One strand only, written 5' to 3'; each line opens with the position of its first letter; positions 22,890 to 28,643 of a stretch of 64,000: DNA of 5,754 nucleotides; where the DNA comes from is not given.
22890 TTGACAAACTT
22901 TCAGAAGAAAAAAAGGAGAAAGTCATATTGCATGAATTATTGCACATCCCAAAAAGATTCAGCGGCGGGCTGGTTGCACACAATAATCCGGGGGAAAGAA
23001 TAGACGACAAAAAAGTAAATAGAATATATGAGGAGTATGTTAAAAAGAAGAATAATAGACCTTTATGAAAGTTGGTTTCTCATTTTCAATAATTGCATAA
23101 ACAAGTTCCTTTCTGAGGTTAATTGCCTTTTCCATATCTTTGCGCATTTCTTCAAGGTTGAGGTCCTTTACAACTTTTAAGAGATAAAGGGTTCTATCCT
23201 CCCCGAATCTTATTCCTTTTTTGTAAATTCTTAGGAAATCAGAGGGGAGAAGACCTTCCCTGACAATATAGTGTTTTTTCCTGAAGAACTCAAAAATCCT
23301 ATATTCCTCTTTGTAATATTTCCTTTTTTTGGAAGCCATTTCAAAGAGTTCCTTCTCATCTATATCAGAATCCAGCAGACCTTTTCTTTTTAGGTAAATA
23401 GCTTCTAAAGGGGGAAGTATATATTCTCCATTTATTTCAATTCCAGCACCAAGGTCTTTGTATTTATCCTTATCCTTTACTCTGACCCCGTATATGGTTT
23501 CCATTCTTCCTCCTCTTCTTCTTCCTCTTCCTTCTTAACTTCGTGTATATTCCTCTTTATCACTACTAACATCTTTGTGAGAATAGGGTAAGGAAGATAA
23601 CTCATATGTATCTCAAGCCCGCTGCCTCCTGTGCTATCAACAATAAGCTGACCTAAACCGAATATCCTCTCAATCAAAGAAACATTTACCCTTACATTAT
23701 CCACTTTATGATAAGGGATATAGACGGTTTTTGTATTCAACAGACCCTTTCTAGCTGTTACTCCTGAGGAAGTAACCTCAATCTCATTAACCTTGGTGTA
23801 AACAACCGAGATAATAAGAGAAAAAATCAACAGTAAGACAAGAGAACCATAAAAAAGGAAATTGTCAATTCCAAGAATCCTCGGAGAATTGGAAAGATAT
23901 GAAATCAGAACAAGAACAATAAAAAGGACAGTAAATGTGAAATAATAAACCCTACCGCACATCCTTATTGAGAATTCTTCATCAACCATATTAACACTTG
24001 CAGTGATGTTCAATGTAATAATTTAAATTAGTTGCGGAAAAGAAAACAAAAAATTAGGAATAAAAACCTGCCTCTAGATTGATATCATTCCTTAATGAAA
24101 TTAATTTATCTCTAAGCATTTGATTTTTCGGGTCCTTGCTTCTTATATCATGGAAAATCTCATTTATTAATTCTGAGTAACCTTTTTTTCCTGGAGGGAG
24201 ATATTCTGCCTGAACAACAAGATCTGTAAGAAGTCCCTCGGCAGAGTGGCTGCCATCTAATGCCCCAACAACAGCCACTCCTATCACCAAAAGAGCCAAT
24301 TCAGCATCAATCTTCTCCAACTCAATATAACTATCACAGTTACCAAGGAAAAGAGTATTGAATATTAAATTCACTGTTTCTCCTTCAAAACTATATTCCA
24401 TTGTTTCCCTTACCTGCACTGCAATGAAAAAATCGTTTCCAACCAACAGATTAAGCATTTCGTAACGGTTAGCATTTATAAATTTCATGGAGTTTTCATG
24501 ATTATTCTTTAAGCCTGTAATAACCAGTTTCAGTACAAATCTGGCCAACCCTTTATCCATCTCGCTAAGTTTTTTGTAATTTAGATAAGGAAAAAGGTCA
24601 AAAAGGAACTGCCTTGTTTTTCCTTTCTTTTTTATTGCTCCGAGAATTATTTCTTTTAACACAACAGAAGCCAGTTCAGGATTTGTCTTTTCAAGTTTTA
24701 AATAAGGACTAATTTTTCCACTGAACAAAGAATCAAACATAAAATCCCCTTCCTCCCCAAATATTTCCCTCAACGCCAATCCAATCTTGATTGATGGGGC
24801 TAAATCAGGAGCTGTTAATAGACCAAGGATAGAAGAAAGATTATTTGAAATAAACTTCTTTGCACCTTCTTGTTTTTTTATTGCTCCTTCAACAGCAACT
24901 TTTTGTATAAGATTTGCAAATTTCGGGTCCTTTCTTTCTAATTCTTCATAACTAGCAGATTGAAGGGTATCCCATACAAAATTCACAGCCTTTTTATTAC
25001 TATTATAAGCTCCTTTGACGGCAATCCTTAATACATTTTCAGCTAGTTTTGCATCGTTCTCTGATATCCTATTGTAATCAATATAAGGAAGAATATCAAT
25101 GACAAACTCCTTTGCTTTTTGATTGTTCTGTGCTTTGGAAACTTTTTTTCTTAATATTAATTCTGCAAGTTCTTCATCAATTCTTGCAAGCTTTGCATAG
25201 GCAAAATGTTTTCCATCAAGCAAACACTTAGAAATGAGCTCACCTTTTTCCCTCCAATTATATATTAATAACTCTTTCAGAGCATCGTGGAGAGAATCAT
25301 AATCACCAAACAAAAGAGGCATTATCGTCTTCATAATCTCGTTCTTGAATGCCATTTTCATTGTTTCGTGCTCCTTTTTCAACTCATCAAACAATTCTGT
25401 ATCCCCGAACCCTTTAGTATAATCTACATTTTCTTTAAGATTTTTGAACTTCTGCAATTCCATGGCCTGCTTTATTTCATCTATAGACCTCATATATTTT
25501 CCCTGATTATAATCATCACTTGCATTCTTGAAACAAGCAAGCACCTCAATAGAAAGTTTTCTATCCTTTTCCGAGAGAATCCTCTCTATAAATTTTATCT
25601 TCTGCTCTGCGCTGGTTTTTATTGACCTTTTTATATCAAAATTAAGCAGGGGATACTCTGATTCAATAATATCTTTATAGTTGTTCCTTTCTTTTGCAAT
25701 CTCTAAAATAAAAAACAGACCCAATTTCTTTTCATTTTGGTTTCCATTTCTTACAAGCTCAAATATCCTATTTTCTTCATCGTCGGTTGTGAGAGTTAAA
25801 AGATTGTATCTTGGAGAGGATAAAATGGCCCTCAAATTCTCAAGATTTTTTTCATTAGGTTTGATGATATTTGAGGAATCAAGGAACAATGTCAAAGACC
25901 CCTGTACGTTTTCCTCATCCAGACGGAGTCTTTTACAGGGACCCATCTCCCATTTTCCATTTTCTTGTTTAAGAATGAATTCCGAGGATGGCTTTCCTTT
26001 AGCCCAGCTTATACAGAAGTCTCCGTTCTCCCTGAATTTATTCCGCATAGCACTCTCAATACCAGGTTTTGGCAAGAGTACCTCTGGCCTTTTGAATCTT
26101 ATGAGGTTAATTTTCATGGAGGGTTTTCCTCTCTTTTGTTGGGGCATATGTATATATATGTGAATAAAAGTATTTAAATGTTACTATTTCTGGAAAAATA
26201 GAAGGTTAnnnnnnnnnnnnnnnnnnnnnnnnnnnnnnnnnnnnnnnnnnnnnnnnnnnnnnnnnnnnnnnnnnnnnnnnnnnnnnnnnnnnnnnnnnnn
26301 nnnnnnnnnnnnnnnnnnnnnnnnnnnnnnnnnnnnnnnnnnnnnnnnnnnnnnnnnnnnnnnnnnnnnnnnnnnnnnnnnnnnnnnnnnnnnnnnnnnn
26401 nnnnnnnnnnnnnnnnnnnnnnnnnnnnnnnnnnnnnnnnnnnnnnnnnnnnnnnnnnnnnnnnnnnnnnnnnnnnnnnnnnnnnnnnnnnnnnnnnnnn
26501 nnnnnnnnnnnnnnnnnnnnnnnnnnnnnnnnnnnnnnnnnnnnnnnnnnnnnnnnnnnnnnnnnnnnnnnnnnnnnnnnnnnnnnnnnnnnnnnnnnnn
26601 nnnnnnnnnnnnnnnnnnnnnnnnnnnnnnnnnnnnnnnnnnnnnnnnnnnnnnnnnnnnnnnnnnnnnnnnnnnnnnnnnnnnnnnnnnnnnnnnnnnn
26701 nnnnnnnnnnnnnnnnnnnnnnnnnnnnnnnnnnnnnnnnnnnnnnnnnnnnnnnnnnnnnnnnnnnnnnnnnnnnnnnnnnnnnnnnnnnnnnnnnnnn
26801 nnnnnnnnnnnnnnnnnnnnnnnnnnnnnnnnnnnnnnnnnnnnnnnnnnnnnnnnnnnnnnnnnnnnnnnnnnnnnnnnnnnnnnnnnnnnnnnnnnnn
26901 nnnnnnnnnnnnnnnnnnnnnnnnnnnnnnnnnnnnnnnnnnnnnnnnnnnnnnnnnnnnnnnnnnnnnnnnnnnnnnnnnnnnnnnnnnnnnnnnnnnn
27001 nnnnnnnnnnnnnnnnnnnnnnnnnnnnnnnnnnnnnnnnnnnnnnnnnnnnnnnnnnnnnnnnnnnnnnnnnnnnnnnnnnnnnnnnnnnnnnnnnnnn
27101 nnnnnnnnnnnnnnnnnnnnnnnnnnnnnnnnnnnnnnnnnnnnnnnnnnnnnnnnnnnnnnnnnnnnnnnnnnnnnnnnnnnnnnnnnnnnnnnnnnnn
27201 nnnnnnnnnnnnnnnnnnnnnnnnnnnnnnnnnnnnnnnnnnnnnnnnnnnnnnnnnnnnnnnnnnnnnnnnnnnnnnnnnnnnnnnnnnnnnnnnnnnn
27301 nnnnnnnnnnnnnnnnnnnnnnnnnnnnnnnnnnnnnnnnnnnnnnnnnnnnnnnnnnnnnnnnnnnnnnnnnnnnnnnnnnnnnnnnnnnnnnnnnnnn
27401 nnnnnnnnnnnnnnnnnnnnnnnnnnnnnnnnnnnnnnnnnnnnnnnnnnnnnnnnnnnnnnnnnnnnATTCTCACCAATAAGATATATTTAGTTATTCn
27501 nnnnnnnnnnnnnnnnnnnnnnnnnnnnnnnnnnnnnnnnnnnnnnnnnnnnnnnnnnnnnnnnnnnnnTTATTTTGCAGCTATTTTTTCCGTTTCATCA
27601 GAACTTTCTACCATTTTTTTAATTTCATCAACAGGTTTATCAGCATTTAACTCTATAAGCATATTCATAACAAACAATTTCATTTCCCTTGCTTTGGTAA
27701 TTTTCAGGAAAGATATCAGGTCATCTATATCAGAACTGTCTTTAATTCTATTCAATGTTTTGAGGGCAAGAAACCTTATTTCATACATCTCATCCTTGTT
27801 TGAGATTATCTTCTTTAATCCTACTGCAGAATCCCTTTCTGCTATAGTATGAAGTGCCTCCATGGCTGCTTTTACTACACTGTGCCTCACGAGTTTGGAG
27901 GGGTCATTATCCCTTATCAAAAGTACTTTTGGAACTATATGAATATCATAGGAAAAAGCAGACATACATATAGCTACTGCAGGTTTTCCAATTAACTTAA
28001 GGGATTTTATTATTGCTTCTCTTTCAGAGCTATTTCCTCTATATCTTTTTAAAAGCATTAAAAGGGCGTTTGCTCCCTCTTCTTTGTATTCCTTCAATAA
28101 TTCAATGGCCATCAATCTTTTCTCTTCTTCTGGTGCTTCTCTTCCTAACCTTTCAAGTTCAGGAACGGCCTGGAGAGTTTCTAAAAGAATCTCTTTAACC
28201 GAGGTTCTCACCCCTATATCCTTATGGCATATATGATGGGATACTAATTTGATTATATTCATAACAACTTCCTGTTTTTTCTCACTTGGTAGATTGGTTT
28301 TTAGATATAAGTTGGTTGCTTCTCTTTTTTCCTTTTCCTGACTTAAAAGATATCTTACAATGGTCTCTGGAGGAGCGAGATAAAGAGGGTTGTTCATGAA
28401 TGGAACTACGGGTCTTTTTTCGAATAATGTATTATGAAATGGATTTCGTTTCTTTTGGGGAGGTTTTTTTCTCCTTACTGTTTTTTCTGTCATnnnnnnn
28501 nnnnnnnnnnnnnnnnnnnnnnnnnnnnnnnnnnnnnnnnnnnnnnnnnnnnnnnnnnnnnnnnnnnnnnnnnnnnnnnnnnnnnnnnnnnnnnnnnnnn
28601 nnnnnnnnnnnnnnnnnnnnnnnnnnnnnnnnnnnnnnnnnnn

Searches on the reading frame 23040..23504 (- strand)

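Call 31: search_protein_families(library=pfam, proteins=[window:23040-23504:-], max_evalue=0.001)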
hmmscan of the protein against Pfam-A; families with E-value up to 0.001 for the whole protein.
window:23040-23504:- (154 aa): 1 family
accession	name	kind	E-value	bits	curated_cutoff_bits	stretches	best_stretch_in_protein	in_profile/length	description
PF01974.23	tRNA_int_endo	-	1.7e-06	28.4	27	1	66-142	3-80/85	tRNA intron endonuclease, catalytic C-terminal domain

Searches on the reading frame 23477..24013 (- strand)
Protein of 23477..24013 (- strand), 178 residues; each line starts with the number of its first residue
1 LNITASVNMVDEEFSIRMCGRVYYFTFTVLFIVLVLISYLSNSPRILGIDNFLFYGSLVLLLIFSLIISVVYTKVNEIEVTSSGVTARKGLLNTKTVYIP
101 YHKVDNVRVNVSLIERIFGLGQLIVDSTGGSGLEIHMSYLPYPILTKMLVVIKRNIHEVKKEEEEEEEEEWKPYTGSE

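Call 31: search_protein_families(library=pfam, proteins=[window:23477-24013:-], max_evalue=0.001)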
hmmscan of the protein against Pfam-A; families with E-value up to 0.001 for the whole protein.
window:23477-24013:- (178 aa): 1 family
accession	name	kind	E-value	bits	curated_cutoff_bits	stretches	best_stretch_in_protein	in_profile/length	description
PF03703.20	bPH_2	-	1.3e-14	54.6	22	1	78-136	6-64/78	Bacterial PH domain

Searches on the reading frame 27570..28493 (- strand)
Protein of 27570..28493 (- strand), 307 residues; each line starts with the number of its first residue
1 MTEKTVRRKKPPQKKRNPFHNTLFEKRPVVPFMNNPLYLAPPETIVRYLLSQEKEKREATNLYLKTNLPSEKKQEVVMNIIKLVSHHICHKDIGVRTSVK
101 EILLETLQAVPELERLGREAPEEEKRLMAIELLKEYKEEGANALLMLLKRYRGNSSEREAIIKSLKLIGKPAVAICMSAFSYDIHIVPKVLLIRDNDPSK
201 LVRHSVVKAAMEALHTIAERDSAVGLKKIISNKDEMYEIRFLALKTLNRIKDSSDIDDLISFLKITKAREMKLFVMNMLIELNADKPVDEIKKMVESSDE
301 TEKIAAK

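Call 31: search_protein_families(library=pfam, proteins=[window:27570-28493:-], max_evalue=0.001)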
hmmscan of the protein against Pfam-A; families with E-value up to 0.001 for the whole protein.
window:27570-28493:- (307 aa): 1 family
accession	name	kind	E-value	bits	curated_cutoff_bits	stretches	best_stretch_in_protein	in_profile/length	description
PF13646.12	HEAT_2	-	8.3e-09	36.1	27.7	0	191-264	5-72/88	HEAT repeats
